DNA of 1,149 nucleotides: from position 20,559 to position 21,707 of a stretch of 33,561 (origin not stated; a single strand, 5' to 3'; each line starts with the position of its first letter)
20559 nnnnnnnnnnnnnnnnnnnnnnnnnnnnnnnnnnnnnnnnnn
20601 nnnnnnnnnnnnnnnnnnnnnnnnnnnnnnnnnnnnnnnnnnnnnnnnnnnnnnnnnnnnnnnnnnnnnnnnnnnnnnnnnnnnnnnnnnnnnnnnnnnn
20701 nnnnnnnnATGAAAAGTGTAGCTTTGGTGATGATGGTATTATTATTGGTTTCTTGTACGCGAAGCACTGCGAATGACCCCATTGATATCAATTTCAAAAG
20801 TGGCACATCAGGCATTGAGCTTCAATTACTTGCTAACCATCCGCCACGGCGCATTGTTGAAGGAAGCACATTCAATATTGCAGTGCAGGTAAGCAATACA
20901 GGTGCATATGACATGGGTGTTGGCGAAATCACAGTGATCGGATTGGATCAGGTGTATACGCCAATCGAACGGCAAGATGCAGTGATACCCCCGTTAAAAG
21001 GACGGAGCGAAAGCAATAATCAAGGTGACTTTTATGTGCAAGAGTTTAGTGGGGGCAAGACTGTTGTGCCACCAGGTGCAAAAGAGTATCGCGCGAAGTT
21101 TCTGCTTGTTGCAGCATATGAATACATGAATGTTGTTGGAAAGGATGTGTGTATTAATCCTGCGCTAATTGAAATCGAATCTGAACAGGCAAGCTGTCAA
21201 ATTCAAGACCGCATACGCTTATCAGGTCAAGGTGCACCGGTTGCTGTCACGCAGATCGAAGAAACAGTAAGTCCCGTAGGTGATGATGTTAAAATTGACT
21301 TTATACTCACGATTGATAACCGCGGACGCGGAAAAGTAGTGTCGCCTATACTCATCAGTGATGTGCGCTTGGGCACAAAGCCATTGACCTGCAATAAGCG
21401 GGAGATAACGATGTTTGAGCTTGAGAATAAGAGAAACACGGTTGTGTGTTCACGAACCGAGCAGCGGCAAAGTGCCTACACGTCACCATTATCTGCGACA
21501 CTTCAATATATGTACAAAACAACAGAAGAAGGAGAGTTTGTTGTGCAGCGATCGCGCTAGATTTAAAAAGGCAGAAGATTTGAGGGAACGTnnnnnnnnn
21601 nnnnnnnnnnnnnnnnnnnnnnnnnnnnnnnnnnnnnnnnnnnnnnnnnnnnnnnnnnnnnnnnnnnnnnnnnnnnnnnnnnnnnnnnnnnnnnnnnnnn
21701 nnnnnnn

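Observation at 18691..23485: Four-gene cluster: a polytopic membrane protein plus three lipobox paralogs sharing one unassigned, disulfide-marked two-domain module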

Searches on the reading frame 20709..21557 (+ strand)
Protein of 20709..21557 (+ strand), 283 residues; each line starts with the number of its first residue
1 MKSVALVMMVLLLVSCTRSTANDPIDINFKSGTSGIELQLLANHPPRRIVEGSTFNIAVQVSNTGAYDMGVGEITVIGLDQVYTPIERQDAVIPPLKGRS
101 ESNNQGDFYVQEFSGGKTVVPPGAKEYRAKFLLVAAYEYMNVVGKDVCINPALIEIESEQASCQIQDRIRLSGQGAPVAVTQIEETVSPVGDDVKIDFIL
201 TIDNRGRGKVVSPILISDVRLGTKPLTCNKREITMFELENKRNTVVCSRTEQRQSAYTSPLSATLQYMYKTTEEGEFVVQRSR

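Call 5: search_protein_families(library=pfam, proteins=[window:20709-21557:+], max_evalue=1)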
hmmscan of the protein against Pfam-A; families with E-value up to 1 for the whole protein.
window:20709-21557:+ (283 aa): 1 family
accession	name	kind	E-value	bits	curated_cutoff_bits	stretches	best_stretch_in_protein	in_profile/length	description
PF14894.11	Lsm_C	-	0.042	14.1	27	1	138-175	3-40/63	Lsm C-terminal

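Call 6: search_protein_families(library=ncbifam, proteins=[window:20709-21557:+], max_evalue=1)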
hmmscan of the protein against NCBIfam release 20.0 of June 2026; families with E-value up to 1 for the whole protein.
window:20709-21557:+ (283 aa): 2 families
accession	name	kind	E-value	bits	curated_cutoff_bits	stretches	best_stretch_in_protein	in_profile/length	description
TIGR04016.1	WcaB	equivalog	0.056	13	194.65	1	184-225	65-105/146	colanic acid biosynthesis acetyltransferase WcaB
NF007564.0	PRK10191.1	equivalog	0.11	12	196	1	184-224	81-120/162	colanic acid biosynthesis acetyltransferase WcaB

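Call 80: search_protein_families(library=phrogs, proteins=[window:20709-21557:+], max_evalue=0.01)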
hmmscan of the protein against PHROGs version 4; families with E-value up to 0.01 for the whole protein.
window:20709-21557:+ (283 aa): 0 families

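Call 81: search_protein_families(library=padloc, proteins=[window:20709-21557:+], max_evalue=0.01)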
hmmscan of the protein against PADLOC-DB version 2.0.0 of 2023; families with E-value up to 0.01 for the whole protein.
window:20709-21557:+ (283 aa): 0 families
